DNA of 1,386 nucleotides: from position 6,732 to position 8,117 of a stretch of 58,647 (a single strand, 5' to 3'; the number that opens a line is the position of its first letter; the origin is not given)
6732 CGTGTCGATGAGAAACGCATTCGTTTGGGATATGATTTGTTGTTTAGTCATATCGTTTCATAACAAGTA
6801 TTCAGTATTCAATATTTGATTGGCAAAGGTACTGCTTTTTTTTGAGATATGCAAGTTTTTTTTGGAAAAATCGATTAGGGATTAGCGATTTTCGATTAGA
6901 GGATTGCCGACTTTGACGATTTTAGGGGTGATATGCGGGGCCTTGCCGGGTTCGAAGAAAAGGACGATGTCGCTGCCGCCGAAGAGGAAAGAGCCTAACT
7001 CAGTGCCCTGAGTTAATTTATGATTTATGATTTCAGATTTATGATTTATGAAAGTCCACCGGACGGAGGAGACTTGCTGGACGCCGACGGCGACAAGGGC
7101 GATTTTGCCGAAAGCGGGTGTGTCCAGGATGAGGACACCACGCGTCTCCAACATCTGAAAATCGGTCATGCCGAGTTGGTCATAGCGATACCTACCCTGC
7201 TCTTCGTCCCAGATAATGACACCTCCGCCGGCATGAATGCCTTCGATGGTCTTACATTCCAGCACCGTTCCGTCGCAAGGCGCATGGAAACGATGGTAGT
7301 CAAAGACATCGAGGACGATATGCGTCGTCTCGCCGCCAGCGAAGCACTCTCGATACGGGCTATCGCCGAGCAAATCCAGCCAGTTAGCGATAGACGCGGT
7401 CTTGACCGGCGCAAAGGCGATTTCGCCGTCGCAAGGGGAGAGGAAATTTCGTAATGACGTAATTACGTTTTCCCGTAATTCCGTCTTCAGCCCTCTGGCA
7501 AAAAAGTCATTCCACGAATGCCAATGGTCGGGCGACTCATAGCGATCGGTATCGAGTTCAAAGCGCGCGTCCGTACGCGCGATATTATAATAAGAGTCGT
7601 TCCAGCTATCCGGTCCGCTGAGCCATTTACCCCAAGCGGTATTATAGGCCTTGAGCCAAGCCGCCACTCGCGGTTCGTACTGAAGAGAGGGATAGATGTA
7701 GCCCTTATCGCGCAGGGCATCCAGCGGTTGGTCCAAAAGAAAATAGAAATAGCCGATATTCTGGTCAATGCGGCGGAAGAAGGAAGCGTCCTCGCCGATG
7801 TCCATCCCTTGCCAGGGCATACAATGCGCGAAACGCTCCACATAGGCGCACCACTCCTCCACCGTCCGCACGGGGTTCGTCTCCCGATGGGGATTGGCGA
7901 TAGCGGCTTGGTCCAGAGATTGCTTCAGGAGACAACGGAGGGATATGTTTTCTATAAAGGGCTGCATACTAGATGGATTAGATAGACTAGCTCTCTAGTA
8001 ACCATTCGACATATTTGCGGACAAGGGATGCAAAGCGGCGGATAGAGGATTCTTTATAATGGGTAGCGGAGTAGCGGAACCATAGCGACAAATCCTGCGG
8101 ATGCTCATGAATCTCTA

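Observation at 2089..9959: Accessory operon: DUF4105/Lnb-like, C-domain-like, long PSD-family decarboxylase, ACP, AMP-ligase, DUF3737 and an unknown protein - candidate undescribed acyl-amine / aminolipid or envelope-acylation pathway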

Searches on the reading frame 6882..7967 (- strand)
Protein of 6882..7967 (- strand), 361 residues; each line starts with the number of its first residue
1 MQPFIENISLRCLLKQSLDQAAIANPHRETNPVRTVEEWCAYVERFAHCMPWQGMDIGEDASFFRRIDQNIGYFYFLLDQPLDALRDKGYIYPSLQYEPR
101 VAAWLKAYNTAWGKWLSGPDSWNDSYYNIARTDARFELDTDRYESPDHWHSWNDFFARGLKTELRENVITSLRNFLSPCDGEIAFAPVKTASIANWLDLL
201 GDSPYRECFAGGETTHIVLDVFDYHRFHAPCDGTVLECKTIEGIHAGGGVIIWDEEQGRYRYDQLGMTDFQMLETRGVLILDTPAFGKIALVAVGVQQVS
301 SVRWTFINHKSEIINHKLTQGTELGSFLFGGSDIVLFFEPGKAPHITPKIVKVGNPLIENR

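Call 4: search_protein_families(library=pfam, max_evalue=0.01, proteins=[window:6882-7967:-])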
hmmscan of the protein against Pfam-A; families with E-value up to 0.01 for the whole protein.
window:6882-7967:- (361 aa): 1 family
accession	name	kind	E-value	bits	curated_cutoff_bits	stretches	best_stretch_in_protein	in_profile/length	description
PF02666.20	PS_Dcarbxylase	-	1.6e-29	103.5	22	1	152-349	1-182/198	Phosphatidylserine decarboxylase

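Call 5: search_protein_families(library=ncbifam, max_evalue=0.01, proteins=[window:6882-7967:-])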
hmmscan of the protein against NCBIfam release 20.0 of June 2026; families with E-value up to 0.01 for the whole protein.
window:6882-7967:- (361 aa): 5 families
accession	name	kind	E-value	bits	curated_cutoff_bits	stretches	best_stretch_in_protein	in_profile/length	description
NF001941.0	PRK00723.1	equivalog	7.1e-23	81.3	371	1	129-343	62-267/297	phosphatidylserine decarboxylase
NF003038.0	PRK03934.1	equivalog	5.2e-12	45.2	285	1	136-243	35-148/267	phosphatidylserine decarboxylase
TIGR00163.1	PS_decarb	equivalog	2.9e-11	42.9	111.75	1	147-343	10-221/243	archaetidylserine decarboxylase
NF002853.0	PRK03140.1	equivalog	5.5e-11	42.3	307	1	136-237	42-151/262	phosphatidylserine decarboxylase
TIGR00164.2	AS_decarb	equivalog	0.0017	17.7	230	1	175-244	53-118/215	archaetidylserine decarboxylase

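Call 9: find_encoding_contigs(protein=window:6882-7967:-, flank=10000, max_places=8)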
Protein window:6882-7967:- (361 aa): 3 contigs read that carry it; 2 places shown.
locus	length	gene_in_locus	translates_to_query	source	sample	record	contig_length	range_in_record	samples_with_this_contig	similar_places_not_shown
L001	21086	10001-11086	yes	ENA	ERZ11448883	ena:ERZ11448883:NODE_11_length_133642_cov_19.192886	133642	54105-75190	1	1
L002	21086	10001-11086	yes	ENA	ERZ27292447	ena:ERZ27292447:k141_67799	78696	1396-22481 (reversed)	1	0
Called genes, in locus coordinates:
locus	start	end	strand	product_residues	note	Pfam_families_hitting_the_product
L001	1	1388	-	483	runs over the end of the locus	PF17125:Methyltr_RsmF_N, PF01189:Methyltr_RsmB-F, PF13636:Methyltranf_PUA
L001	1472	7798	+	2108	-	PF09479:Flg_new (faint), PF18998:Flg_new_2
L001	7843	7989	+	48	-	-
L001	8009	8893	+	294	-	PF13387:Lnb_N (weak)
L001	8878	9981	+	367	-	PF00668:Condensation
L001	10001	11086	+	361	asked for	PF02666:PS_Dcarbxylase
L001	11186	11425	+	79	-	PF00550:PP-binding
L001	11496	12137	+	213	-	PF05635:23S_rRNA_IVP (weak)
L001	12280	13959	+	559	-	-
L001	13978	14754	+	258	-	PF12541:DUF3737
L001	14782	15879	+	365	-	-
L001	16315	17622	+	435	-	PF13148:DUF3987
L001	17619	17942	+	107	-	-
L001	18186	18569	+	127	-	-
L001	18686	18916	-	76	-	-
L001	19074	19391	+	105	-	PF13560:HTH_31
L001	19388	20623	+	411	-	PF13657:Couple_hipA (weak), PF07804:HipA_C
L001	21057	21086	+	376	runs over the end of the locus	PF01637:ATPase_2 (weak), PF13173:AAA_14 (faint), PF13401:AAA_22 (faint)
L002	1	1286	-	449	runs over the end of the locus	PF17125:Methyltr_RsmF_N, PF01189:Methyltr_RsmB-F, PF13636:Methyltranf_PUA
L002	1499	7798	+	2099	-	PF09479:Flg_new (faint), PF18998:Flg_new_2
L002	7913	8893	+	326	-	PF13387:Lnb_N (weak)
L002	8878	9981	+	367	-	PF00668:Condensation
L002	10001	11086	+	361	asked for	PF02666:PS_Dcarbxylase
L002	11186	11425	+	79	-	PF00550:PP-binding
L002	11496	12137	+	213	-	PF05635:23S_rRNA_IVP (weak)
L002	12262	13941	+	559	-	-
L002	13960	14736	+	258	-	PF12541:DUF3737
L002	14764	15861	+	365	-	-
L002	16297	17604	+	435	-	PF13148:DUF3987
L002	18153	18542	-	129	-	-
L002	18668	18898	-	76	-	-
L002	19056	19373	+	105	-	PF13560:HTH_31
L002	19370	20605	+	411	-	PF13657:Couple_hipA (weak), PF07804:HipA_C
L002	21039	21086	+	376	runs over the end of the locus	PF01637:ATPase_2 (weak), PF13173:AAA_14 (faint), PF13401:AAA_22 (faint)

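Call 27: search_solved_structures(query=window:6882-7967:-, max_evalue=0.01, show_alignments=2)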
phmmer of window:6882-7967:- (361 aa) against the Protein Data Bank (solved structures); distinct sequences matched with E-value up to 0.01: 9.
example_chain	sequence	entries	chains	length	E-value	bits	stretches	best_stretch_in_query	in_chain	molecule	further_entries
8zia_I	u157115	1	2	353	3.6e-05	26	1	198-331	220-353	L-tryptophan decarboxylase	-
8x4q_A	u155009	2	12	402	4.9e-05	25.6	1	198-331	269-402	L-tryptophan decarboxylase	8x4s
7cnw_A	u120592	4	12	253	0.00023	23.4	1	136-241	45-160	Phosphatidylserine decarboxylase beta chain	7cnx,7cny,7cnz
6l06_A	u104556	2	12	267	0.00024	23.3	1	136-241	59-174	Phosphatidylserine decarboxylase beta chain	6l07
9jer_A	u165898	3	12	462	0.002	20.3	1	203-332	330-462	L-tryptophan decarboxylase PsiD-like domain-containing protein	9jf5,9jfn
8z8l_B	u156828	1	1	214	0.0025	20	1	93-127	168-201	Interleukin-4 receptor subunit alpha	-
1iar_B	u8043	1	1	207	0.0027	19.9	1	93-127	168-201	PROTEIN (INTERLEUKIN-4 RECEPTOR ALPHA CHAIN)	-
8k4q_A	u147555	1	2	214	0.0069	18.5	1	93-127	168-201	Interleukin-4 receptor subunit alpha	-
5e4e_B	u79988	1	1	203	0.01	18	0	93-126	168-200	Interleukin-4 receptor subunit alpha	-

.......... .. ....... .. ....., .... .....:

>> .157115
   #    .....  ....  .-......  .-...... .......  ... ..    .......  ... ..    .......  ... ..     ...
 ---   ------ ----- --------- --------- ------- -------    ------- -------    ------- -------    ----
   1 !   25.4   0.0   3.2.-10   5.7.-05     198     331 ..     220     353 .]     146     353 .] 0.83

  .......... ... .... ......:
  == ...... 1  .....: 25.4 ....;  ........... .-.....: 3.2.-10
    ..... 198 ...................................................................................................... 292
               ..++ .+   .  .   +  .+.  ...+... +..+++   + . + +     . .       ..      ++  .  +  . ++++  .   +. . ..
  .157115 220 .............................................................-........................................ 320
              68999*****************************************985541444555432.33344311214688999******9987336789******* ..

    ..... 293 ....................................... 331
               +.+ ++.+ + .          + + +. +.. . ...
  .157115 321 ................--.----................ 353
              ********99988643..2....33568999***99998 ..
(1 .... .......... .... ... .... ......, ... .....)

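Call 58: find_homologous_proteins(query=window:6882-7967:-, max_evalue=0.001)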
Query window:6882-7967:- (361 aa): 457 proteins with E <= 0.001 among 2234 candidates; the best 120 are listed.
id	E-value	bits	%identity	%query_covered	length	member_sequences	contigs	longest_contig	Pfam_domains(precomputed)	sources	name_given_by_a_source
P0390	1.8e-247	838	96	100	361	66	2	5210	PF02666.21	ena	-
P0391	2.1e-222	756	89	100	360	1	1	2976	PF02666.21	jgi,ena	-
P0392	1.3e-216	737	86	99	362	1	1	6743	PF02666.21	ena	-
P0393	2.1e-215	733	88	96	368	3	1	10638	PF02666.21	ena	-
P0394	2.2e-215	733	84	100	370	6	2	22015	PF02666.21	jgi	-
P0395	1.3e-214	730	87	96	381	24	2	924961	PF02666.21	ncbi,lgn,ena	-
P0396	3.7e-214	729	88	98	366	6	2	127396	PF02666.21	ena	-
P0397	1.2e-213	727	86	98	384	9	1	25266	PF02666.21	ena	-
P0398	1.2e-213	727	88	96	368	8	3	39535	PF02666.21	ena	-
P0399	1.4e-213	727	86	99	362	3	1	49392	PF02666.21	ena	-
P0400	1.8e-213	727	86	99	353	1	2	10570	PF02666.21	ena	-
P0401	2.3e-213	726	86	98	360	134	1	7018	PF02666.21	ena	-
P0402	2.5e-213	726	86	99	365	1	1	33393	PF02666.21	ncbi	-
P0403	3.3e-213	726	86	100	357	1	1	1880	PF02666.21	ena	-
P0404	6.7e-212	721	85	99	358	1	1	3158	PF02666.21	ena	-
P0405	1.4e-211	720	84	100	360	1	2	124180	PF02666.21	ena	-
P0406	2.4e-211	720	84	100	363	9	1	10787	PF02666.21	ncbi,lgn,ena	-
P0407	3.9e-211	719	84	100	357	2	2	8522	PF02666.21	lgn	-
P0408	7.1e-211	718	86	98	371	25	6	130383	PF02666.21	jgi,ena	-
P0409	1.2e-210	717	84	97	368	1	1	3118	PF02666.21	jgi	jgi:phosphatidylserine decarboxylase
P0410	6.0e-210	715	85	99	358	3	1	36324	PF02666.21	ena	-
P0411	1.0e-209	714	84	98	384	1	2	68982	PF02666.21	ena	-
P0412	1.1e-209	714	84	97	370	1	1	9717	PF02666.21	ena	-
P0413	1.4e-209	714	83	100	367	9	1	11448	PF02666.21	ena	-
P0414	1.9e-209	713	84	99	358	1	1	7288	PF02666.21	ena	-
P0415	1.4e-208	711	82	100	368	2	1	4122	PF02666.21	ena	-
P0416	9.5e-208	708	84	99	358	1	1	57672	PF02666.21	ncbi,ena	-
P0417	5.6e-207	705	82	99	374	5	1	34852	PF02666.21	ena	-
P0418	8.1e-207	705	82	100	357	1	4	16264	PF02666.21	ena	-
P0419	9.7e-207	704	82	99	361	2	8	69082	PF02666.21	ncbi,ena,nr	ncbi:MAG: phosphatidylserine decarboxylase [Paludibacteraceae bacterium]|nr:phosphatidylserine decar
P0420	1.1e-206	704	83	100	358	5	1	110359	PF02666.21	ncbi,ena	-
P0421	1.2e-206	704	85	97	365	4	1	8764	PF02666.21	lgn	-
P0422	3.9e-206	702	83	99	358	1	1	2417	PF02666.21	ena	-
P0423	3.1e-205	700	81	99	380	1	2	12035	PF02666.21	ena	-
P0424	4.3e-205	699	82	100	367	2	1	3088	PF02666.21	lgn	-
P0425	7.2e-205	698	83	98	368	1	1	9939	PF02666.21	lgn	-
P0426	1.5e-204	697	83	97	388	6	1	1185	PF02666.21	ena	-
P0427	5.3e-204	695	83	99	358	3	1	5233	PF02666.21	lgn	-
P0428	8.9e-204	695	82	99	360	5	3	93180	PF02666.21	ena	-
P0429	2.0e-203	694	82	99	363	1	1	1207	PF02666.21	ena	-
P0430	2.6e-203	693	83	100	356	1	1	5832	PF02666.21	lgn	-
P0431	2.1e-202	690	82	99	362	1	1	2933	PF02666.21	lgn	-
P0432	4.6e-202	689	81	100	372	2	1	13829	PF02666.21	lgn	-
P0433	5.5e-202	689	81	98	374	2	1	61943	PF02666.21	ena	-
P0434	6.6e-202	689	81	100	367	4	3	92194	PF02666.21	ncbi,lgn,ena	-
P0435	4.6e-201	686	81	99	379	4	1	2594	PF02666.21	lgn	-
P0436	6.1e-201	685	82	98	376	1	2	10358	PF02666.21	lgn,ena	-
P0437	6.8e-201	685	81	99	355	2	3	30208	PF02666.21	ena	-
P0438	7.4e-201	685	79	99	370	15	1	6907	PF02666.21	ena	-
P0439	1.3e-200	684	80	96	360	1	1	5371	PF02666.21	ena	-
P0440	3.7e-200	683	81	99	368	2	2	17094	PF02666.21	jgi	-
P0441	4.0e-200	683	83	98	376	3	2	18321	PF02666.21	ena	-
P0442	9.1e-200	681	80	98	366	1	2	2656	PF02666.21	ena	-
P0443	9.9e-200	681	81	97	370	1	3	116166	PF02666.21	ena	-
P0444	1.9e-199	680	78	100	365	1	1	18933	PF02666.21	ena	-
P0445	3.4e-199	680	80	99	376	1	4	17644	PF02666.21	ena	-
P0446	5.5e-199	679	80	100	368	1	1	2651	PF02666.21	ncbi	-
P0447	1.4e-198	678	82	99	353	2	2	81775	PF02666.21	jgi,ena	-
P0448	2.6e-198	677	82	97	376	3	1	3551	PF02666.21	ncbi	-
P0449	1.5e-197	674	80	98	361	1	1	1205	PF02666.21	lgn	-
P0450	1.5e-197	674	80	97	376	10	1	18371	PF02666.21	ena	-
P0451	2.3e-197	674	80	100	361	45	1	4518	PF02666.21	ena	-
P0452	6.2e-196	669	78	99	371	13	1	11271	PF02666.21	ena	-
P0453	6.3e-196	669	80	99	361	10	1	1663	PF02666.21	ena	-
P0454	4.3e-195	666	81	93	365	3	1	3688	PF02666.21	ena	-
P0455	7.9e-194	662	79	96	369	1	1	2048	PF02666.21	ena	-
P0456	8.3e-194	662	78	98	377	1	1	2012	PF02666.21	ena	-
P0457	8.9e-194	662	77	97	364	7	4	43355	PF02666.21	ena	-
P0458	1.2e-193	661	78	98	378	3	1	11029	PF02666.21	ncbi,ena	-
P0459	3.3e-193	660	77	100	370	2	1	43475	PF02666.21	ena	-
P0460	3.6e-193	660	74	99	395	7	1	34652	PF02666.21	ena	-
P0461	1.4e-192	658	77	98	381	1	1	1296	PF02666.21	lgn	-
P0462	2.8e-191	654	76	99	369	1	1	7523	PF02666.21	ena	-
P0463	3.2e-191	653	77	96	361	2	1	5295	PF02666.21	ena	-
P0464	3.2e-191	653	80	98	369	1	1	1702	PF02666.21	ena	-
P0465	3.4e-191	653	77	97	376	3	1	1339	PF02666.21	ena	-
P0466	4.1e-191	653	78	98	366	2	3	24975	PF02666.21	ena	-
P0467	5.5e-191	653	75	97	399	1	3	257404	PF02666.21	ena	-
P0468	8.3e-191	652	78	97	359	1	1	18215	PF02666.21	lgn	-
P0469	1.0e-190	652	78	97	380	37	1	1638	PF02666.21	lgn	-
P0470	3.4e-190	650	78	98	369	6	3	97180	PF02666.21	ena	-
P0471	1.4e-189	648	75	99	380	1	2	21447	PF02666.21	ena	-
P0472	1.6e-189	648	78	99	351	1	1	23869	PF02666.21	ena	-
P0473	1.6e-189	648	79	98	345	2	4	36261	PF02666.21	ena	-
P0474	1.1e-188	645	78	99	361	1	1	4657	PF02666.21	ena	-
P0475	1.6e-188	644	78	98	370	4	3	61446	PF02666.21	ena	-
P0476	4.1e-188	643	78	98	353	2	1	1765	PF02666.21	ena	-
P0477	8.8e-188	642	77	97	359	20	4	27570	PF02666.21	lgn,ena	-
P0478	1.0e-187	642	78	97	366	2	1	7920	PF02666.21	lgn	-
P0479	5.5e-187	639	76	99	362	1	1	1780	PF02666.21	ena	-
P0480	6.2e-187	639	76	98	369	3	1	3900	PF02666.21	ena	-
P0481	9.8e-187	639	74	98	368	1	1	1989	PF02666.21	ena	-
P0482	1.1e-186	638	77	97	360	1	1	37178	PF02666.21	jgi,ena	-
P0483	1.2e-186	638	77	97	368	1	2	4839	PF02666.21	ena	-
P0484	2.2e-186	637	78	97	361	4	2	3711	PF02666.21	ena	-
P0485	4.1e-186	637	75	96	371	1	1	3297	PF02666.21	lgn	-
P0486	7.7e-186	636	76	98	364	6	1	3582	PF02666.21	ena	-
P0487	1.2e-185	635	76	98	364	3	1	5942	PF02666.21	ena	-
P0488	1.3e-185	635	77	98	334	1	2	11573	PF02666.21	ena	-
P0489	1.8e-185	634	77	98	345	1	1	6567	PF02666.21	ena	-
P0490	2.5e-185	634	78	96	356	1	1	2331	PF02666.21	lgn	-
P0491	3.4e-185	634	76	97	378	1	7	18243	PF02666.21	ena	-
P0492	5.7e-185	633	77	97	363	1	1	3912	PF02666.21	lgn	-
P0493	2.8e-184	631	77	97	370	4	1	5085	PF02666.21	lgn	-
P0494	4.7e-184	630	77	98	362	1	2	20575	PF02666.21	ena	-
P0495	5.4e-184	630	77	98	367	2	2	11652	PF02666.21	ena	-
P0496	5.9e-184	629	75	99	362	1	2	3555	PF02666.21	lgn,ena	-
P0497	6.8e-184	629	76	96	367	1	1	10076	PF02666.21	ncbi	-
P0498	8.5e-184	629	77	97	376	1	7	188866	PF02666.21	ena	-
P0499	8.6e-184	629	75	98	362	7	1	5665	PF02666.21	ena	-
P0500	3.6e-183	627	76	97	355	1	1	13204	PF02666.21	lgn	-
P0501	5.6e-183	626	76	96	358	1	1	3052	PF02666.21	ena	-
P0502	1.2e-182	625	76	98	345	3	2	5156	PF02666.21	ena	-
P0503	1.7e-182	625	76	97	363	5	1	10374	PF02666.21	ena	-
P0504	2.7e-182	624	77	96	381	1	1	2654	PF02666.21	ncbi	-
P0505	3.8e-182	623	76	99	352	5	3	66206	PF02666.21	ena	-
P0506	7.6e-182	623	75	97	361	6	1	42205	PF02666.21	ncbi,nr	ncbi:MAG: phosphatidylserine decarboxylase [Paludibacteraceae bacterium]|nr:phosphatidylserine decar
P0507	1.2e-181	622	77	98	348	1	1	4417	PF02666.21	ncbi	-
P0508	1.5e-181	622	77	97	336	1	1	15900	PF02666.21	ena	-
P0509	1.5e-181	621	74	97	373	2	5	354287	PF02666.21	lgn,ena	-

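Call 72: predict_structure(alignment_id=A2)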
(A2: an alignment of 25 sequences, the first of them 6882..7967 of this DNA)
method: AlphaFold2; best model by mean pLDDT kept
length: 361 residues; sequences in the alignment: 25
mean_pLDDT: 48.8   pTM: 0.45
mean pLDDT of the five models: 48.8, 38.0, 36.9, 36.4, 34.4
residues with pLDDT >= 90: 0; 70-90: 74; 50-70: 80; < 50: 207
segments of 3 or more residues with pLDDT < 50: 46-78, 85-193, 219-224, 244-275, 296-300, 329-331, 346-361
pLDDT, mean of each block of 10 residues (from residue 1): 67 76 59 72 51 29 28 41 48 33 37 35 38 36 29 25 30 25 24 59 83 58 55 78 40 35 30 56 84 56 59 66 61 69 52 35 34
secondary structure, 60 per line:
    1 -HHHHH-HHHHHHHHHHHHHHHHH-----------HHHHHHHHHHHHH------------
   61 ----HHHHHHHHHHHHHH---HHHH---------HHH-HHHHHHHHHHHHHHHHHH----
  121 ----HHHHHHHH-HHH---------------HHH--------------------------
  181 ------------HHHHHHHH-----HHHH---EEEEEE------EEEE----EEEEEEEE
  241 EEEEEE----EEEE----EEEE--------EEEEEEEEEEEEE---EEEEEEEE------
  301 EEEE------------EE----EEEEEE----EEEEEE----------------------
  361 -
elements in order: H2-6 H8-24 H36-48 H65-78 H82-85 H99-116 H125-132 H193-200 H206-209 E213-218 E225-228 E233-246 E251-254 E259-262 E271-283 E287-294 E301-304 E323-328 E333-338

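Call 76: fold_search(model_id=the predicted structure, library=pdb)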
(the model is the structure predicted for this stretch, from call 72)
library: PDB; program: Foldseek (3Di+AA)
matches with E <= 10: 542; with E <= 0.001: 0
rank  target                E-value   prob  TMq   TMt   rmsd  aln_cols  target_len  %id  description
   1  7x85_A                3.0e-02  0.20  0.08  0.20  15.1       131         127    8  Crystal structure of chicken CENP-C Cupin domain (released 2023-03-15)
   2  7x85_C                3.2e-02  0.12  0.08  0.15  14.8       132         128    8  Crystal structure of chicken CENP-C Cupin domain (released 2023-03-15)
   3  9k09_U                4.3e-02  0.04  0.07  0.04  19.8       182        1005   11  Cyanophage A4 portal-tail complex (released 2025-04-09)
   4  2ifr_A                6.5e-02  0.05  0.08  0.12  16.0       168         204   11  Crystal structure of Scytalido-glutamic peptidase with a peptide based transition state analog (released 2006-10-03)
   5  8e4i_B                9.8e-02  0.08  0.12  0.07  16.4       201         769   10  Co-crystal structure of Chaetomium glucosidase with compound 6 (released 2023-02-22)
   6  7x85_B                1.3e-01  0.09  0.08  0.17  14.6       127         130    6  Crystal structure of chicken CENP-C Cupin domain (released 2023-03-15)
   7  8e3j_B                1.3e-01  0.07  0.12  0.07  15.8       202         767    9  Co-crystal structure of Chaetomium glucosidase with compound 4 (released 2023-02-22)
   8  2hx0                  1.4e-01  0.12  0.11  0.22  15.1       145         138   10  Three-dimensional structure of the hypothetical protein from Salmonella cholerae-suis (aka Salmonella enterica) at the r (released 2006-09-19)
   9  7t66_B                1.4e-01  0.08  0.12  0.07  14.5       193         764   11  Co-crystal structure of Chaetomium glucosidase with compound UV-4 (released 2022-05-04)
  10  8e5u_B                1.5e-01  0.09  0.13  0.07  14.0       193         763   10  Co-crystal structure of Chaetomium glucosidase with compound 9 (released 2023-02-22)
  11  9vyh_p                1.5e-01  0.04  0.08  0.10  17.4       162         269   14  Cyanopodophage Pan3 tailspike (released 2025-11-26)
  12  3kdh_C                1.6e-01  0.08  0.10  0.17  14.5       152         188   12  Structure of ligand-free PYL2 (released 2009-11-10)
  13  2nmu                  1.6e-01  0.07  0.08  0.15  14.7       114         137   11  Crystal structure of the hypothetical protein from Salmonella typhimurium LT2. Northeast Structural Genomics Consortium  (released 2006-11-07)
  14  8e4k_B                1.7e-01  0.06  0.12  0.07  16.9       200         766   11  Co-crystal structure of Chaetomium glucosidase with compound 7 (released 2023-02-22)
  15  5mhf_D                1.7e-01  0.04  0.09  0.05  18.4       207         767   11  Murine endoplasmic reticulum alpha-glucosidase I with N-9'-methoxynonyl-1-deoxynojirimycin. (released 2017-12-20)
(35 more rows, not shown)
